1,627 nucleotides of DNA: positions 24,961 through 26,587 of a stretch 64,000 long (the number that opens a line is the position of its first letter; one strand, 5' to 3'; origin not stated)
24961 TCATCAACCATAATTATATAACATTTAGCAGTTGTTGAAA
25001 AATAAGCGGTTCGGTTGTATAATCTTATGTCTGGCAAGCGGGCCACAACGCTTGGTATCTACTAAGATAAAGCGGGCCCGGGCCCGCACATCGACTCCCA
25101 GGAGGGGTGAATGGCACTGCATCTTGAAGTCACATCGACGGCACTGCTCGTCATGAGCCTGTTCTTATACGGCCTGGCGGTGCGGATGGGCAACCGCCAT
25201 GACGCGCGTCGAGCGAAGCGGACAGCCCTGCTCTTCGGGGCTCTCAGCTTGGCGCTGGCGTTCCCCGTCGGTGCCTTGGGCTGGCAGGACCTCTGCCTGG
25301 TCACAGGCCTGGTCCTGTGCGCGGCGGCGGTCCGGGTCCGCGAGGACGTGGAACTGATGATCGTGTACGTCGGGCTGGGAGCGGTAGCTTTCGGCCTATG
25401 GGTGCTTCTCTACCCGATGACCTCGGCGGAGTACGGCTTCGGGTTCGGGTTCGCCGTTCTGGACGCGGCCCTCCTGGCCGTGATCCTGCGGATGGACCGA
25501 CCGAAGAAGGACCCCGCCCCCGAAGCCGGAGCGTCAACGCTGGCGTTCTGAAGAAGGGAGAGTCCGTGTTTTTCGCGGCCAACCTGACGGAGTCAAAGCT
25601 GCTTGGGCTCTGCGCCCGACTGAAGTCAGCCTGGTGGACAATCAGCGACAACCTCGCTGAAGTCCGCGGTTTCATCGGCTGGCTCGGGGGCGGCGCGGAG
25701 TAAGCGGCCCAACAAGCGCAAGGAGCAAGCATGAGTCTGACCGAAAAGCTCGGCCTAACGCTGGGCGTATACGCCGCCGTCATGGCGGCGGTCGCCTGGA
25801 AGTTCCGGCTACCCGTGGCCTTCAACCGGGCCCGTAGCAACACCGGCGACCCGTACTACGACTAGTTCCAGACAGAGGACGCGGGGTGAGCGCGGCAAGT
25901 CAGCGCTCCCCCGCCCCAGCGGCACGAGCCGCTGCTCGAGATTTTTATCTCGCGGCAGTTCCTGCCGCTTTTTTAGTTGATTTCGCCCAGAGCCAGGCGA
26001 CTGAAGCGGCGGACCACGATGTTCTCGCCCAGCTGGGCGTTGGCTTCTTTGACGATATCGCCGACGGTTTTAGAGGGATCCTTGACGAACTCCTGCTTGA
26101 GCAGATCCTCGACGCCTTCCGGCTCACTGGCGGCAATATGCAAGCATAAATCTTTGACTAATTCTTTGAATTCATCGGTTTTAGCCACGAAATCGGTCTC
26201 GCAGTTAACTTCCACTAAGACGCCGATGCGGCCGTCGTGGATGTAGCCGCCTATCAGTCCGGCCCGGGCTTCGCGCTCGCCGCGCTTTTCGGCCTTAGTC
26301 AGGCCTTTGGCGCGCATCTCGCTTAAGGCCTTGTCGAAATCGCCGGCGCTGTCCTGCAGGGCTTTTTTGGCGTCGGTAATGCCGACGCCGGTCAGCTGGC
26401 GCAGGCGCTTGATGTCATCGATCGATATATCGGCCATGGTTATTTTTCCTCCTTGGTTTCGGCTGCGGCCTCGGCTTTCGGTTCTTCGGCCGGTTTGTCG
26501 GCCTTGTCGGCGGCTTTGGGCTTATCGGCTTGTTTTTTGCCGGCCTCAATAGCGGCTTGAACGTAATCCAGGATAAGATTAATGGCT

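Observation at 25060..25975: G+C-rich three-gene membrane-peptide cassette in the slot where pyrH normally sits (tsf-[pyrH]-frr)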

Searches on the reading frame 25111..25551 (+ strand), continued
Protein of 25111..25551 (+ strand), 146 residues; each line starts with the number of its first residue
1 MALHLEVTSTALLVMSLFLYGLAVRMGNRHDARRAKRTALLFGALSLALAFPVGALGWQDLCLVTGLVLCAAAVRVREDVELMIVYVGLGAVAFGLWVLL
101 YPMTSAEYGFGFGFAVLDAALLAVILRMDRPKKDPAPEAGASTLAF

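Call 47: fold_search(model_id=the predicted structure, library=pdb)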
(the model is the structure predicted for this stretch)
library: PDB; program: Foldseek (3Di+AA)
matches with E <= 10: 102; with E <= 0.001: 0
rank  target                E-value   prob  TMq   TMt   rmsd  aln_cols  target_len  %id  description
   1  4zvb_B                5.6e-01  0.63  0.37  0.36  12.8       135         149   11  Crystal structure of globin domain of the E. coli DosC - form II (ferrous) (released 2015-11-11)
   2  2rld_E                6.9e-01  0.80  0.35  0.44   5.2        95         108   14  CRYSTAL STRUCTURE OF A PROTEIN WITH UNKNOWN FUNCTION FROM S23 RIBOSOMAL PROTEIN FAMILY (BT_0352) FROM BACTEROIDES THET (released 2007-10-30)
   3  4zvb_A                8.0e-01  0.51  0.37  0.36  12.7       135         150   11  Crystal structure of globin domain of the E. coli DosC - form II (ferrous) (released 2015-11-11)
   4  2cpt_MODEL_1_A        1.2e+00  0.51  0.28  0.34  12.4        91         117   15  Solution structure of MIT domain from human SKD1 (released 2005-11-19)
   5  4zva_A                1.2e+00  0.41  0.37  0.36  12.8       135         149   11  Crystal structure of globin domain of the E. coli DosC - form I (ferric) (released 2015-11-11)
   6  1x90_A                1.2e+00  0.38  0.35  0.35  12.2       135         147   12  Crystal structure of mutant form B of a pectin methylesterase inhibitor from Arabidopsis (released 2004-12-28)
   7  2v6y_B                1.3e+00  0.77  0.34  0.61   4.9        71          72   15  Structure of the MIT domain from a S. solfataricus Vps4-like ATPase (released 2007-10-16)
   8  2rld_C                2.2e+00  0.25  0.35  0.41   9.8       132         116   11  CRYSTAL STRUCTURE OF A PROTEIN WITH UNKNOWN FUNCTION FROM S23 RIBOSOMAL PROTEIN FAMILY (BT_0352) FROM BACTEROIDES THET (released 2007-10-30)
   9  4txq_A                2.3e+00  0.23  0.29  0.27  13.2       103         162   12  Crystal structure of LIP5 N-terminal domain complexed with CHMP1B MIM (released 2015-02-11)
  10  5nwk_G                2.7e+00  0.13  0.24  0.16  16.3       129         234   10  14-3-3c in complex with CPP and fusicoccin (released 2017-11-22)
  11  2rld_B                2.8e+00  0.30  0.36  0.42   5.3       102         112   13  CRYSTAL STRUCTURE OF A PROTEIN WITH UNKNOWN FUNCTION FROM S23 RIBOSOMAL PROTEIN FAMILY (BT_0352) FROM BACTEROIDES THET (released 2007-10-30)
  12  9ew6_A                3.7e+00  0.11  0.28  0.21  11.2       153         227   14  Binary structure of 14-3-3s and BRAF phosphopeptide (pS365) (released 2025-04-16)
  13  6r38                  3.7e+00  0.05  0.21  0.11  12.2       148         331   14  T. brucei FPPS in complex with 2-(2,5-dichlorobenzo[b]thiophen-3-yl)acetic acid (released 2020-04-08)
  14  2k3w_MODEL_1_A        4.1e+00  0.54  0.33  0.60   4.2        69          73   12  NMR structure of VPS4A-MIT-CHMP6 (released 2008-10-28)
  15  5z1n                  4.1e+00  0.14  0.34  0.31   8.1       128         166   12  Crystal structure of C terminal region of G-protein interacting protein 1 (Gip1) from Dictyostelium discoideum (released 2018-10-17)
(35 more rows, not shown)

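Call 48: search_protein_families(library=pfam, alignment_id=A4, max_evalue=5)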
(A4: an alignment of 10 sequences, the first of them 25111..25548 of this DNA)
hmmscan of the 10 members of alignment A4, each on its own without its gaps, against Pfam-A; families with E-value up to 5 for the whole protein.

A. member 1, window:25111-25548:+ (146 aa): 6 families
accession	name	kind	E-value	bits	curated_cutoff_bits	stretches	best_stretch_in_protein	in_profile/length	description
PF17988.6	VEGFR-2_TMD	-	0.075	12.9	25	1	80-100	5-24/35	VEGFR-2 Transmembrane domain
PF01384.25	PHO4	-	0.15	11.4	33.7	1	19-101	177-264/350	Phosphate transporter family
PF09990.14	DUF2231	-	0.25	11.8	26.4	1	9-59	78-128/139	Predicted membrane protein (DUF2231)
PF25587.1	Rv2743c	-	0.28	11.2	27.7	0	83-140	36-92/237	Rv2743c family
PF18949.5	DUF5693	-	0.84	8.5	29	1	63-135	324-393/609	Family of unknown function (DUF5693)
PF24838.2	8xMP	-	1.3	9.3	30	1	19-72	3-65/136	Octameric membrane protein family (8xMP)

B. families by the number of members that match (of 10 scanned): 20 families
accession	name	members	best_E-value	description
PF09990.14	DUF2231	2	0.25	Predicted membrane protein (DUF2231)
PF25587.1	Rv2743c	2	0.28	Rv2743c family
PF18949.5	DUF5693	2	0.84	Family of unknown function (DUF5693)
PF24838.2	8xMP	2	1.3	Octameric membrane protein family (8xMP)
PF02803.24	Thiolase_C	1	0.013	Thiolase, C-terminal domain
PF07281.17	INSIG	1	0.045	Insulin-induced protein (INSIG)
PF01899.21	MNHE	1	0.055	Na+/H+ ion antiporter subunit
PF05493.18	ATP_synt_H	1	0.069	ATP synthase subunit H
PF17988.6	VEGFR-2_TMD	1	0.075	VEGFR-2 Transmembrane domain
PF08114.16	PMP1_2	1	0.079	ATPase proteolipid family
PF05251.17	Ost5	1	0.12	Oligosaccharyltransferase subunit 5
PF13506.12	Glyco_transf_21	1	0.14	Glycosyl transferase family 21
PF01384.25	PHO4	1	0.15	Phosphate transporter family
PF07947.19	YhhN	1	0.17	YhhN family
PF19732.4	SpoIIE_N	1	0.2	Stage II sporulation protein E N-terminal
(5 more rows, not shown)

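Call 49: search_solved_structures(query=A4, max_evalue=10)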
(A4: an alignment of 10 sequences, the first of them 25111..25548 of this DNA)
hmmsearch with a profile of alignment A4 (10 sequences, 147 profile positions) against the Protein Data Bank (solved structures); distinct sequences matched with E-value up to 10: 2.
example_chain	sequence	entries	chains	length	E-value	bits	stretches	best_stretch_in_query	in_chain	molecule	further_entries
6m49_A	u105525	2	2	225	0.1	15.7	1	86-128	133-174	Insulin-induced gene 2 protein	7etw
9u9h_B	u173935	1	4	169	0.29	14.2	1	54-129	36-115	Mature 21 kDa protein OPG144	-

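Call 63: fold_search(model_id=the predicted structure, library=viral)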
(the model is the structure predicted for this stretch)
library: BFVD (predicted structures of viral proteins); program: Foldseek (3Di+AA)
matches with E <= 10: 194; with E <= 0.001: 0
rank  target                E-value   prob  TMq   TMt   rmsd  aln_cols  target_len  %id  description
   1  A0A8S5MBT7            5.7e-01  0.63  0.37  0.39   7.5       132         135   18  Uncharacterized protein [Podoviridae sp. ct53O25]
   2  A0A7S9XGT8            7.4e-01  0.35  0.31  0.29  12.4       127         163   13  (no name in the UniProt tables at hand)
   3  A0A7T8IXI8            8.7e-01  0.23  0.31  0.21  14.5       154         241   10  (no name in the UniProt tables at hand)
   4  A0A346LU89            9.2e-01  0.18  0.27  0.10  18.2       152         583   12  Uncharacterized protein [Sulfolobus filamentous virus 1]
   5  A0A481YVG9            9.7e-01  0.41  0.32  0.30  17.6       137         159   15  Uncharacterized protein [Marseillevirus LCMAC103]
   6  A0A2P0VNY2            1.1e+00  0.30  0.32  0.31   8.5       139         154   18  Uncharacterized protein [Tetraselmis virus 1]
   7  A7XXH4                1.1e+00  0.28  0.33  0.25  14.0       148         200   14  Uncharacterized protein [Thermus phage P74-26]
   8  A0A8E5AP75            1.3e+00  0.30  0.36  0.28  12.7       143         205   18  Protein ORF126 [Anguillid herpesvirus 1]
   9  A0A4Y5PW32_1          1.5e+00  0.15  0.28  0.05  17.1       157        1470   15  Genome polyprotein [Posavirus 12]
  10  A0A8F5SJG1            1.5e+00  0.07  0.19  0.17  17.0       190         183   15  Polyprotein (Fragment) [Atrato Flavi-like virus 3]
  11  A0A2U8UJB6            1.5e+00  0.12  0.29  0.24  18.1       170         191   14  DUF2637 domain-containing protein [Gordonia phage Jace]
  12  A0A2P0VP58            1.5e+00  0.12  0.24  0.12  14.6       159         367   13  Uncharacterized protein [Tetraselmis virus 1]
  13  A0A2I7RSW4            1.6e+00  0.18  0.28  0.22  13.4       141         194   10  (no name in the UniProt tables at hand)
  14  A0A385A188            1.7e+00  0.54  0.29  0.20   4.3        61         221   15  (no name in the UniProt tables at hand)
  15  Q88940                1.9e+00  0.14  0.26  0.14  15.6       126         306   14  ORF-B protein [Walleye dermal sarcoma virus]
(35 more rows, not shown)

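Call 68: find_related_loci(query=window:25111-25548:+, collection=viral_contigs, flank=5000)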
Query window:25111-25548:+ (146 aa) in viral_contigs; peptide patterns used: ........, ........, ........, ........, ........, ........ (x = any residue, [..] = any of these).
8 stretches matched a pattern, but none encodes a relative of the query by tblastn (E <= 1e-3).

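Call 69: find_related_loci(query=window:25111-25548:+, collection=genome_contigs, flank=8000)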
Query window:25111-25548:+ (146 aa) in genome_contigs; peptide patterns used: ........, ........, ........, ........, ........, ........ (x = any residue, [..] = any of these).
160 stretches matched a pattern, but none encodes a relative of the query by tblastn (E <= 1e-3).

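Call 80: search_protein_families(library=phrogs, proteins=[window:25111-25548:+], max_evalue=1)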
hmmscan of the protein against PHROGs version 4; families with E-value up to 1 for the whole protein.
window:25111-25548:+ (146 aa): 2 families
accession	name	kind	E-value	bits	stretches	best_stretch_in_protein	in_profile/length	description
phrog_31852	-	unknown function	0.013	16.9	1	64-130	13-78/121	-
phrog_5575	-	unknown function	0.097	14.1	1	12-32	48-68/80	-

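Call 81: search_protein_families(library=padloc, proteins=[window:25111-25548:+], max_evalue=1)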
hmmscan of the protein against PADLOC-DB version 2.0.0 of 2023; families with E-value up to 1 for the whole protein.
window:25111-25548:+ (146 aa): 0 families

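Call 82: search_protein_families(library=ncbifam, proteins=[window:25111-25548:+], max_evalue=1)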
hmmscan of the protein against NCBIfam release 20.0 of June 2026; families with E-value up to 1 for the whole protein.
window:25111-25548:+ (146 aa): 0 families

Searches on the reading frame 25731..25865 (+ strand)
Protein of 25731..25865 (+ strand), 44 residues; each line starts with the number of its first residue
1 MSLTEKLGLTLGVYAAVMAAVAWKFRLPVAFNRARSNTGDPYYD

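Call 6: search_protein_families(library=pfam, proteins=[window:25731-25865:+], max_evalue=0.1)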
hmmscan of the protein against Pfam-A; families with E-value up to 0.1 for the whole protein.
window:25731-25865:+ (44 aa): 0 families

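Call 21: find_homologous_proteins(query=window:25731-25862:+, max_evalue=1)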
Query window:25731-25862:+ (44 aa): 2 proteins with E <= 1 among 2 candidates.
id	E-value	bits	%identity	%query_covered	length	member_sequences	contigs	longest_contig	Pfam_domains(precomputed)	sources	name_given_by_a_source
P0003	2.0e-21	91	100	100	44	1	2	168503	-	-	-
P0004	1.6e-17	79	86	100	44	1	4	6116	-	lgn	-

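Call 80: search_protein_families(library=phrogs, proteins=[window:25731-25862:+], max_evalue=1)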
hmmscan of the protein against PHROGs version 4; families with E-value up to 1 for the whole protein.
window:25731-25862:+ (44 aa): 1 family
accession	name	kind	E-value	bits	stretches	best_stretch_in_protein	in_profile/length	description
phrog_9110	-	unknown function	0.13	13.7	1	2-26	29-53/61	-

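Call 81: search_protein_families(library=padloc, proteins=[window:25731-25862:+], max_evalue=1)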
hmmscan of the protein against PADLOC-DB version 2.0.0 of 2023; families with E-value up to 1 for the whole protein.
window:25731-25862:+ (44 aa): 0 families

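Call 82: search_protein_families(library=ncbifam, proteins=[window:25731-25862:+], max_evalue=1)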
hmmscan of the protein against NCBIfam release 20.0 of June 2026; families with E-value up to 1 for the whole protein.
window:25731-25862:+ (44 aa): 0 families

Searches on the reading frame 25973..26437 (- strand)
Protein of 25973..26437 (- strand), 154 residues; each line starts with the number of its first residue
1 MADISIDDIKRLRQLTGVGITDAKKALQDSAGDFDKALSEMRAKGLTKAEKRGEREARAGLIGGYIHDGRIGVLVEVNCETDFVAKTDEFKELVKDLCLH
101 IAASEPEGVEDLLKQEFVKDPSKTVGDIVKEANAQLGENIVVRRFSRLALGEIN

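Call 6: search_protein_families(library=pfam, proteins=[window:25973-26437:-], max_evalue=0.1)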
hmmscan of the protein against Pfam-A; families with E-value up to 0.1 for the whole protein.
window:25973-26437:- (154 aa): 4 families
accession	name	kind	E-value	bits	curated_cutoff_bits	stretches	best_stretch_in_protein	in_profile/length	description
PF00889.24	EF_TS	-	3e-21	76.4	27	1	72-149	1-76/204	Elongation factor TS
PF25025.1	EF-Ts_N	-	0.014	15.8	33.2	0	9-37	17-46/60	Elongation factor Ts, mitochondrial, N-terminal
PF22566.2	UBA_8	-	0.024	14.8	26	1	12-39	10-37/46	UBA-like domain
PF00542.24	Ribosomal_L12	-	0.027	15.2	25.9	1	8-43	15-50/67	Ribosomal protein L7/L12 C-terminal domain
